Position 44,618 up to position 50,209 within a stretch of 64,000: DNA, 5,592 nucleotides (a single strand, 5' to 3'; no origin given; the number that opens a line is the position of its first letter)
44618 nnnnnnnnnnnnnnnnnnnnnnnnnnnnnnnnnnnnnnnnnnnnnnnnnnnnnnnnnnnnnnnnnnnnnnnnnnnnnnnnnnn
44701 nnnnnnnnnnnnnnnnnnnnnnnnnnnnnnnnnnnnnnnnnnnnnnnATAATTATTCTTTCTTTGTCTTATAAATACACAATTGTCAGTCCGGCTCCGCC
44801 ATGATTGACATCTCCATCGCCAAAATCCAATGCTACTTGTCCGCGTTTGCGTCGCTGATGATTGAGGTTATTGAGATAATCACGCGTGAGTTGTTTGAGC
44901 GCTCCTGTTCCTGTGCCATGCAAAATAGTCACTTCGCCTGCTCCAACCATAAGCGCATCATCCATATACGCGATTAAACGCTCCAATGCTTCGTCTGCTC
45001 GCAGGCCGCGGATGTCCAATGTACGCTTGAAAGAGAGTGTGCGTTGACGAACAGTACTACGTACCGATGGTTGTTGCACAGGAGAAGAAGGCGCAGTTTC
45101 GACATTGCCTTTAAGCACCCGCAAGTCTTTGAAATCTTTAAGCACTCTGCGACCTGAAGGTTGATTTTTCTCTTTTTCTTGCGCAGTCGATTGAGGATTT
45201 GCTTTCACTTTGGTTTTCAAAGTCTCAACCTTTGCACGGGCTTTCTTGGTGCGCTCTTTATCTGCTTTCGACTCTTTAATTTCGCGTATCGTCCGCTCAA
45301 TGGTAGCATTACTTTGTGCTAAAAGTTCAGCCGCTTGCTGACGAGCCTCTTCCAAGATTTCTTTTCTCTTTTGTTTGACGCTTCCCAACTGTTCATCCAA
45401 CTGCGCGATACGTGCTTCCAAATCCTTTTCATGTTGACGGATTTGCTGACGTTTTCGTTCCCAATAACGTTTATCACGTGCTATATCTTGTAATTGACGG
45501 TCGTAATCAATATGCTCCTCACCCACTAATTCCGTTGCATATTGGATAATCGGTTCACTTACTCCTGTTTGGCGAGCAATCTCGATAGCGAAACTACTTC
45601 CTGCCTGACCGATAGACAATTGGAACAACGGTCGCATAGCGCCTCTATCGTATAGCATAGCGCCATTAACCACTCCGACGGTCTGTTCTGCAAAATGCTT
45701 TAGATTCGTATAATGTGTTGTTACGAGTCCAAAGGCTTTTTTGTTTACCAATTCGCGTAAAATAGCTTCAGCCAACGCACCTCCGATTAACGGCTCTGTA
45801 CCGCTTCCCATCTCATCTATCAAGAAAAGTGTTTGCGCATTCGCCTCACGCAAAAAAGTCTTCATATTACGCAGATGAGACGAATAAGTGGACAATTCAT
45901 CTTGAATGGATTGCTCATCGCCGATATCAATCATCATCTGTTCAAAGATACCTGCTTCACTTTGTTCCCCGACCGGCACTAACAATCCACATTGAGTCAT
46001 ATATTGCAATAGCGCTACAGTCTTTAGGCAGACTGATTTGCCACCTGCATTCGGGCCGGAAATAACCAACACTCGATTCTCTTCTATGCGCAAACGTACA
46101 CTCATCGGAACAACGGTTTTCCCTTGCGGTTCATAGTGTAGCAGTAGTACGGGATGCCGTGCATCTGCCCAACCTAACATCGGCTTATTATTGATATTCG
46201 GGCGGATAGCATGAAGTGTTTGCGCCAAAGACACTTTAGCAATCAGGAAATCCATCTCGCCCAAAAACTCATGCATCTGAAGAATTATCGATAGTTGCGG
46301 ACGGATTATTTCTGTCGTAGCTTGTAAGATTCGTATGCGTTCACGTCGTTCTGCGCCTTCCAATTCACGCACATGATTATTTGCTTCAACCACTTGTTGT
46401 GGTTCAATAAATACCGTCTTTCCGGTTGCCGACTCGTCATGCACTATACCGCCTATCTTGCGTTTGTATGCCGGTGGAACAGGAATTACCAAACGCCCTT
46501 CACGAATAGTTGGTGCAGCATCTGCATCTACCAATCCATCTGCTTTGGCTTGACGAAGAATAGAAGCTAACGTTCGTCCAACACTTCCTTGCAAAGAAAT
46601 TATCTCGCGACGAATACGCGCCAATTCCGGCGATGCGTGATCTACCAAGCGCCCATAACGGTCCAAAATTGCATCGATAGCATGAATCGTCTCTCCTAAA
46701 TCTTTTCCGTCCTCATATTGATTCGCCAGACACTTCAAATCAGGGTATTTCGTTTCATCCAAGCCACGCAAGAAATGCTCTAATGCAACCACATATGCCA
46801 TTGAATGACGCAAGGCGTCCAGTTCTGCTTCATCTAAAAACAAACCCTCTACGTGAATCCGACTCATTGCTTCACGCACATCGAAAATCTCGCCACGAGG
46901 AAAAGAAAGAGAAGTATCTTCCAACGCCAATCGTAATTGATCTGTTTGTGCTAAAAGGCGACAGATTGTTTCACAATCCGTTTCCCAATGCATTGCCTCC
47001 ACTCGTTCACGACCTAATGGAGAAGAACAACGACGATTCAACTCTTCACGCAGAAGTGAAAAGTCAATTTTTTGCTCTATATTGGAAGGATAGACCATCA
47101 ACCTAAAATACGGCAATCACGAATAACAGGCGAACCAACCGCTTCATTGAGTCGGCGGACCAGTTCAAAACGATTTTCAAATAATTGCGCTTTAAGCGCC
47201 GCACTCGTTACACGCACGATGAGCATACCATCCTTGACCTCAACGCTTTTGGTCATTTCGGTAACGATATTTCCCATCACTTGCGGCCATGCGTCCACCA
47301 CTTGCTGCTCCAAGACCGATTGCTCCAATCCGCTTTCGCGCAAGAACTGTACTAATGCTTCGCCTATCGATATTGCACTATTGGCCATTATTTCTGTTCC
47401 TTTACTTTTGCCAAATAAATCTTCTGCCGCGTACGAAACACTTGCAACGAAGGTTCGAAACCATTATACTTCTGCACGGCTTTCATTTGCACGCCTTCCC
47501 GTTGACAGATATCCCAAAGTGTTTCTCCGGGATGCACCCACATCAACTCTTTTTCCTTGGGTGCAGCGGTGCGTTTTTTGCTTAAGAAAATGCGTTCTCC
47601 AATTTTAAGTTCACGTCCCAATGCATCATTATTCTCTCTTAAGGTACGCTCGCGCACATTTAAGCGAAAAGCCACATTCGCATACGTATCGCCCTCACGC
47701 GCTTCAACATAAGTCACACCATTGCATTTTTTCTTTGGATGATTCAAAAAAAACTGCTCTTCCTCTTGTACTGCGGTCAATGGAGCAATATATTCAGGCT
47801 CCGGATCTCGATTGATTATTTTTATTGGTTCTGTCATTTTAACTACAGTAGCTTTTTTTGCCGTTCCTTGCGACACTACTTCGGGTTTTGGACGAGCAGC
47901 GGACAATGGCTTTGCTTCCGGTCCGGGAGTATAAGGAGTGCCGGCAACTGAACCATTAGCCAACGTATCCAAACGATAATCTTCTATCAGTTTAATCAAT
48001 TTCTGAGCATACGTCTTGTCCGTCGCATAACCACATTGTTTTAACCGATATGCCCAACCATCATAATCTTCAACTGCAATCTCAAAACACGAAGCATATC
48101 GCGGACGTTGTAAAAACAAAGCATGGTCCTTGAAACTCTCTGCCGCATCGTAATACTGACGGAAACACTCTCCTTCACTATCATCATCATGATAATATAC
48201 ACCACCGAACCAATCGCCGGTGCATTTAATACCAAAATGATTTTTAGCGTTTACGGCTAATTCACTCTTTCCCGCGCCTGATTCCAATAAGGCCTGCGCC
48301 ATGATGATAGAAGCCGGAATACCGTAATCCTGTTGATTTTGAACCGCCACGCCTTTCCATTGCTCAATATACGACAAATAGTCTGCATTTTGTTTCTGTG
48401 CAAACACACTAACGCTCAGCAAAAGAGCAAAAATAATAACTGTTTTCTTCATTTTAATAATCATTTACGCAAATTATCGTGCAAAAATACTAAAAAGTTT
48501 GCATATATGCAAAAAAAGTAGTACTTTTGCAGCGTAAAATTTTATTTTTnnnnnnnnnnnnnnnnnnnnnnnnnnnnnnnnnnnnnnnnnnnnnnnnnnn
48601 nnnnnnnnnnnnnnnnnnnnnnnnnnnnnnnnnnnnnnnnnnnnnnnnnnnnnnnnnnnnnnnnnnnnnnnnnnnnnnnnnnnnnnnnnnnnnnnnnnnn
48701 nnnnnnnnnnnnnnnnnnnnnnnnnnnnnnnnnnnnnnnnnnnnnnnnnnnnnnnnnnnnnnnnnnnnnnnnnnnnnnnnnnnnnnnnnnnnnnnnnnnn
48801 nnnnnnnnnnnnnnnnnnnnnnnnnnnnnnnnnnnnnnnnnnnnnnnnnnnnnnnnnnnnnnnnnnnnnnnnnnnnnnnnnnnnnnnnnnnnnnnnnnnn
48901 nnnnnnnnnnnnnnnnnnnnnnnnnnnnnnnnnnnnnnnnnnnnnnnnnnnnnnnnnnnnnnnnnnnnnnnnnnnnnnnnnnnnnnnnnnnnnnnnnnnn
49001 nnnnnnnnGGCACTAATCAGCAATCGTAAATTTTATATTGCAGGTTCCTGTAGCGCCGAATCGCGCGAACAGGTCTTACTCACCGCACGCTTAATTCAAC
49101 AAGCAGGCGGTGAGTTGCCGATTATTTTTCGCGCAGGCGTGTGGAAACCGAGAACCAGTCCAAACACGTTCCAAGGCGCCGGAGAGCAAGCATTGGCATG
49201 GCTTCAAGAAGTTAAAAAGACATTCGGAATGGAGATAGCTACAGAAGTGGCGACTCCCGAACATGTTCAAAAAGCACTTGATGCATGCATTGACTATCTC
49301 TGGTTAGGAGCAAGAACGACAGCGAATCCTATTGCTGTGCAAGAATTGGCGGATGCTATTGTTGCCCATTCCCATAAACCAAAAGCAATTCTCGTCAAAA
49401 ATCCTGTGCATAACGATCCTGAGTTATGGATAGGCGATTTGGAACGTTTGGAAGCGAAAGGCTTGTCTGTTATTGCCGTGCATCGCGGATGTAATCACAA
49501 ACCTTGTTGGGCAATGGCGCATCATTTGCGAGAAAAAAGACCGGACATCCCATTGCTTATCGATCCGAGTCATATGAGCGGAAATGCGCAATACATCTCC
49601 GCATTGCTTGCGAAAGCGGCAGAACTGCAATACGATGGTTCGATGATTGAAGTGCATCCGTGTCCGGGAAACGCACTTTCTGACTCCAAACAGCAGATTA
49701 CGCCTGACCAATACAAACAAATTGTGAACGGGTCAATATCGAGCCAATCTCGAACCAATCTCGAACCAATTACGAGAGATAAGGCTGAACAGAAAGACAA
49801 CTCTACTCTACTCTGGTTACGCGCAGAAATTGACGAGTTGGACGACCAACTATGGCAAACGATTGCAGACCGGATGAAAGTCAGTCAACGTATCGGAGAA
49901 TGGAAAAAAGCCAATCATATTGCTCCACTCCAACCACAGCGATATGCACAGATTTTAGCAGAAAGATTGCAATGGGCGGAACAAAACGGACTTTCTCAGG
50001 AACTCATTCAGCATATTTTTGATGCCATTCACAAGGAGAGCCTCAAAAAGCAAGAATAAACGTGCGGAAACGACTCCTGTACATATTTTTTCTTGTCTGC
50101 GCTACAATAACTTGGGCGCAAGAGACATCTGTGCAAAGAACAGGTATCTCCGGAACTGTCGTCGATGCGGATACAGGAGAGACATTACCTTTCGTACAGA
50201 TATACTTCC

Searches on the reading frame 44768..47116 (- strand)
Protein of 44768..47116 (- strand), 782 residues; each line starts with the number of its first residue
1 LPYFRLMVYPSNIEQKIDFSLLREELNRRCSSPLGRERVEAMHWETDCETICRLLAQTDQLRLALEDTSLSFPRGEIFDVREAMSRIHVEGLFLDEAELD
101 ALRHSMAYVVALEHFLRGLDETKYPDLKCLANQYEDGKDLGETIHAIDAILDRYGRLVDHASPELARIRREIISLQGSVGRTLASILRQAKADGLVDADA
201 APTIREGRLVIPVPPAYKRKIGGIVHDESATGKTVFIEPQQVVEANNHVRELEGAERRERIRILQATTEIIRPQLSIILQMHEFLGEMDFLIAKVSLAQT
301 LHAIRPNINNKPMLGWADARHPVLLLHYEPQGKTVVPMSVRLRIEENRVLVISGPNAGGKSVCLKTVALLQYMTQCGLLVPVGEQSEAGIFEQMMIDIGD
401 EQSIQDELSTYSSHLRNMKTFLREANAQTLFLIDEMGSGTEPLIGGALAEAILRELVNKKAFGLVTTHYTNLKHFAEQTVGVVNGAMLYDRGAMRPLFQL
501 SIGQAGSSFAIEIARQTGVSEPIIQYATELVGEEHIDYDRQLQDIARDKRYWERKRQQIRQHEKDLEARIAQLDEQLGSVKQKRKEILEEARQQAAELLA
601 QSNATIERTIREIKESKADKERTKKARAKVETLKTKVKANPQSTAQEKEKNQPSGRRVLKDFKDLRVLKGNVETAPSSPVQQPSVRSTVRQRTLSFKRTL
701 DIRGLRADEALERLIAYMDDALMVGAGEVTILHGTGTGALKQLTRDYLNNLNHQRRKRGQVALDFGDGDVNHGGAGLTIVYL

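Call 72: search_protein_families(library=pfam, max_evalue=0.00001, proteins=[window:44768-47116:-])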
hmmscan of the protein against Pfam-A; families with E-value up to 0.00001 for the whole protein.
window:44768-47116:- (782 aa): 2 families
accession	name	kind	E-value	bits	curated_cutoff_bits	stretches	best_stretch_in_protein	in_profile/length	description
PF00488.27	MutS_V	-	3.5e-31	109.1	30.2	1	351-530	2-183/188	MutS domain V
PF01713.27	Smr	-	1.4e-17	64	25.7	1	700-782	1-76/77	Smr domain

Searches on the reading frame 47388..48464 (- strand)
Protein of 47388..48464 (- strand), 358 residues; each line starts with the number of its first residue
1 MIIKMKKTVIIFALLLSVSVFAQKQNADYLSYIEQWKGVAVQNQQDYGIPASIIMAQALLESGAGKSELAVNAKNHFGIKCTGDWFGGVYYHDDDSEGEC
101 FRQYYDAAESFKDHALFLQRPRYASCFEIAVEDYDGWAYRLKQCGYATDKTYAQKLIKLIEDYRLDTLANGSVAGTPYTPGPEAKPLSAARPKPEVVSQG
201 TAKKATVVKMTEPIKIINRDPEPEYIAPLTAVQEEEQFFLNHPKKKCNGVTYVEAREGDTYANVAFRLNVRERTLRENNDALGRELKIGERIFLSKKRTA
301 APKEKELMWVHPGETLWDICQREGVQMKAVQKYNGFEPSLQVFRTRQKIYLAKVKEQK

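Call 72: search_protein_families(library=pfam, max_evalue=0.00001, proteins=[window:47388-48464:-])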
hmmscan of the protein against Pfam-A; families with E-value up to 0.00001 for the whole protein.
window:47388-48464:- (358 aa): 2 families
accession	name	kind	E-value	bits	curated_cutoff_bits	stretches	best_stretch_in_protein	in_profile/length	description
PF01832.25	Glucosaminidase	-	5e-36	124.5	30.2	1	40-165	4-123/123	Mannosyl-glycoprotein endo-beta-N-acetylglucosaminidase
PF01476.26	LysM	-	3.8e-06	27.2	20.9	0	310-337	3-30/43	LysM domain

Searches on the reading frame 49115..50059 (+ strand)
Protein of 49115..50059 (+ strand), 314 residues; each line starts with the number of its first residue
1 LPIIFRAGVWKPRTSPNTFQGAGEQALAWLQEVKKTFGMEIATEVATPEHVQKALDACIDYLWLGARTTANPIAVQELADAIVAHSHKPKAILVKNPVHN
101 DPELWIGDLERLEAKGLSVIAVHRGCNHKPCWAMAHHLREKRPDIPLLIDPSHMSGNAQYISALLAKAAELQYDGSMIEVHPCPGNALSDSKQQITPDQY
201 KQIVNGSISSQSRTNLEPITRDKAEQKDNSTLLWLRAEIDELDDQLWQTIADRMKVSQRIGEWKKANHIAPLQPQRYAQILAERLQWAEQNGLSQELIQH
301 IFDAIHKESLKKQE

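Call 16: search_protein_families(library=pfam, proteins=[window:49115-50059:+])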
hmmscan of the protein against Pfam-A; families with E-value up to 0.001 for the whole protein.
window:49115-50059:+ (314 aa): 2 families
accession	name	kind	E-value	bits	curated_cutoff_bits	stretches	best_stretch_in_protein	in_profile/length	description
PF00793.26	DAHP_synth_1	-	9.3e-28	97.3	25.5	1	3-203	51-257/270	DAHP synthetase I family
PF01817.26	CM_2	-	7.5e-22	77.8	27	1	235-314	1-80/80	Chorismate mutase type II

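Call 43: find_homologous_proteins(query=window:49115-50056:+, max_evalue=1e-40)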
Query window:49115-50056:+ (314 aa): 4476 proteins with E <= 1e-40 among 6572 candidates; the best 120 are listed.
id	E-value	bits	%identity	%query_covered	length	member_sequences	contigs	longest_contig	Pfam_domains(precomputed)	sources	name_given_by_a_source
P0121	1.9e-181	620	100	88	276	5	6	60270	PF00793.27,PF01817.27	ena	-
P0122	5.5e-131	455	63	100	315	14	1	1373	PF00793.27,PF01817.27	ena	-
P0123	3.5e-129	449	65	100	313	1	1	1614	PF00793.27,PF01817.27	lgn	-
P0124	4.3e-129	448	65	100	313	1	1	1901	PF00793.27,PF01817.27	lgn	-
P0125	1.1e-128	447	65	100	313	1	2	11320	PF00793.27,PF01817.27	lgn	-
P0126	1.4e-128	447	65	100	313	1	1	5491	PF00793.27,PF01817.27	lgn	-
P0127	1.6e-128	447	65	100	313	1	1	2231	PF00793.27,PF01817.27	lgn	-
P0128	1.9e-128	446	65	100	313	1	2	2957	PF00793.27,PF01817.27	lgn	-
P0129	2.1e-128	446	65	100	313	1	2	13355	PF00793.27,PF01817.27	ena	-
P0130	2.1e-128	446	65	100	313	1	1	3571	PF00793.27,PF01817.27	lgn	-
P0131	4.1e-128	445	65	100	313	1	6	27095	PF00793.27,PF01817.27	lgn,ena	-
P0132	1.0e-127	444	65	100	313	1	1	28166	PF00793.27,PF01817.27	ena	-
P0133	1.8e-127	443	64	99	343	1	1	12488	PF00793.27,PF01817.27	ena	-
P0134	2.1e-127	443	65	100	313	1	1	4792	PF00793.27,PF01817.27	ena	-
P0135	9.5e-127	441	65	100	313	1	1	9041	PF00793.27,PF01817.27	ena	-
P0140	5.7e-126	438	61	100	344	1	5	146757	PF00793.27,PF01817.27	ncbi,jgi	jgi:chorismate mutase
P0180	3.3e-119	416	60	100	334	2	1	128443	PF00793.27,PF01817.27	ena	-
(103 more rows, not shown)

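Call 46: find_encoding_contigs(protein=P0140, flank=10000, max_places=1)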
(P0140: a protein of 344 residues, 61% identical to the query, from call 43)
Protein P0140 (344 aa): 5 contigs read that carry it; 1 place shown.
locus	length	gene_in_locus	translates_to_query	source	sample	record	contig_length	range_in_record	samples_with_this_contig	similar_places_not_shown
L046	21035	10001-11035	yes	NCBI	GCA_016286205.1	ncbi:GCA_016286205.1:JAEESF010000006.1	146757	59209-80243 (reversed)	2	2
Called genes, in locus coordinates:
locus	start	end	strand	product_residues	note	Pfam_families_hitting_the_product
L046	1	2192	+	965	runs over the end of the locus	PF00535:Glycos_transf_2, PF10111:Glyco_tranf_2_2, PF13641:Glyco_tranf_2_3 (weak), PF22842:Pel9A-like_beta_helix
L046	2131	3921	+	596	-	-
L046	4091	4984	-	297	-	PF00149:Metallophos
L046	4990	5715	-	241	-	-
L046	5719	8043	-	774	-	PF00488:MutS_V, PF01713:Smr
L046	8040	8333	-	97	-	PF05258:DciA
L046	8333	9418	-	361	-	PF01832:Glucosaminidase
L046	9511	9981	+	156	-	-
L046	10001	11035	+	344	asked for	PF00793:DAHP_synth_1, PF01817:CM_2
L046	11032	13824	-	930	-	PF13620:CarboxypepD_reg, PF13715:CarbopepD_reg_2, PF18939:DUF5686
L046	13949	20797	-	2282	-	PF12733:Cadherin-like (faint)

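Call 64: find_encoding_contigs(protein=P0180, flank=10000, max_places=1)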
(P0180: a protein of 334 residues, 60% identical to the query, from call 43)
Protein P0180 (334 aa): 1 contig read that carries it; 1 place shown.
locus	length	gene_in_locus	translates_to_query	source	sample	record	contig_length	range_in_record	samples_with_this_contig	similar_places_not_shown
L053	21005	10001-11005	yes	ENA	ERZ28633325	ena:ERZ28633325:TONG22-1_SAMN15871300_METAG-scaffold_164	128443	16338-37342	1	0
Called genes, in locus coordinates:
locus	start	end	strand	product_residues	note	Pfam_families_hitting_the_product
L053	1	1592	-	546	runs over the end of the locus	PF00128:Alpha-amylase, PF14701:hDGE_amylase (faint)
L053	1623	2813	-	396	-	PF00871:Acetate_kinase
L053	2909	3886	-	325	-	PF01515:PTA_PTB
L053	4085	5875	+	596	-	PF00691:OmpA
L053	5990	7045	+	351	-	PF00691:OmpA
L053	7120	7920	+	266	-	-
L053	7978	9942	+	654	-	PF00884:Sulfatase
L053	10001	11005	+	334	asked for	PF00793:DAHP_synth_1, PF01817:CM_2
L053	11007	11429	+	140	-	PF04138:GtrA_DPMS_TM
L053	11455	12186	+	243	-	PF00535:Glycos_transf_2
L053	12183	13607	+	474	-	-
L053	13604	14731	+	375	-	PF13450:NAD_binding_8, PF01593:Amino_oxidase (weak), PF03275:GLF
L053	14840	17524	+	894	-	PF13715:CarbopepD_reg_2, PF18939:DUF5686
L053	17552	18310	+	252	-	PF13568:OMP_b-brl_2 (weak)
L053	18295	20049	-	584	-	PF27449:LtaS_N, PF00884:Sulfatase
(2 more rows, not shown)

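Call 83: find_encoding_contigs(protein=P0131, flank=10000, max_places=1)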
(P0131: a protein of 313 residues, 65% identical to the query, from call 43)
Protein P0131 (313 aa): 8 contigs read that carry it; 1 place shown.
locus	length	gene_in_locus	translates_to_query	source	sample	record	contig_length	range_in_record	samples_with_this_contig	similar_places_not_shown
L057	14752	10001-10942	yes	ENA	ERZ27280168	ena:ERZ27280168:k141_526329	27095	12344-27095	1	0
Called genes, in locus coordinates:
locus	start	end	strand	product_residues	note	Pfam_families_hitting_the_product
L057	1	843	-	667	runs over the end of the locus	PF13292:DXP_synthase_N, PF02779:Transket_pyr, PF02780:Transketolase_C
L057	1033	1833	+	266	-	PF13641:Glyco_tranf_2_3, PF00535:Glycos_transf_2, PF10111:Glyco_tranf_2_2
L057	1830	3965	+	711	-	PF22842:Pel9A-like_beta_helix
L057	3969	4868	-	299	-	PF00149:Metallophos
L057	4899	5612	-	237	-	-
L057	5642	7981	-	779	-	PF00488:MutS_V, PF01713:Smr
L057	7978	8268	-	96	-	PF05258:DciA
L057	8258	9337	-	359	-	PF01832:Glucosaminidase, PF01476:LysM (faint)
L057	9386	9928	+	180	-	-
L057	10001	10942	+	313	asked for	PF00793:DAHP_synth_1, PF01817:CM_2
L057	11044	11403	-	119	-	PF00892:EamA (weak)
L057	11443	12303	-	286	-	PF13568:OMP_b-brl_2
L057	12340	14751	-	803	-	?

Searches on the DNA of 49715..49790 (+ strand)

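Call 92: search_dna_similar(query=window:49715-49790:+, collection=plasmids, mode=distant, max_evalue=0.01, max_rows=10)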
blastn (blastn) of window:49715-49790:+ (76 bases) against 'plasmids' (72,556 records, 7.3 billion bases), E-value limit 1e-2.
No match.

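Call 93: search_dna_similar(query=window:49715-49790:+, collection=phages, mode=distant, max_evalue=0.01, max_rows=10)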
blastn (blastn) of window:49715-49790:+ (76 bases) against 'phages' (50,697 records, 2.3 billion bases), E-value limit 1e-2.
No match.
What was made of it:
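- Tried and rejected: Plasmid and phage BLAST gave no match (calls 92, 93).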

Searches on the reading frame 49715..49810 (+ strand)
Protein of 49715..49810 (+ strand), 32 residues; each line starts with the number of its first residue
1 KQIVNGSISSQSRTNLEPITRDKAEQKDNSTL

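Call 81: search_protein_representatives(protein=window:49715-49810:+)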
Query: 32 residues. Proteins with E-value up to 0.001 (for the whole library): 1; up to 1e-10: 1; up to 1e-30: 0. The best 1 are listed.
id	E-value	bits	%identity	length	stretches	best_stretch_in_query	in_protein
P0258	8.0e-23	89.4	57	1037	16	10-23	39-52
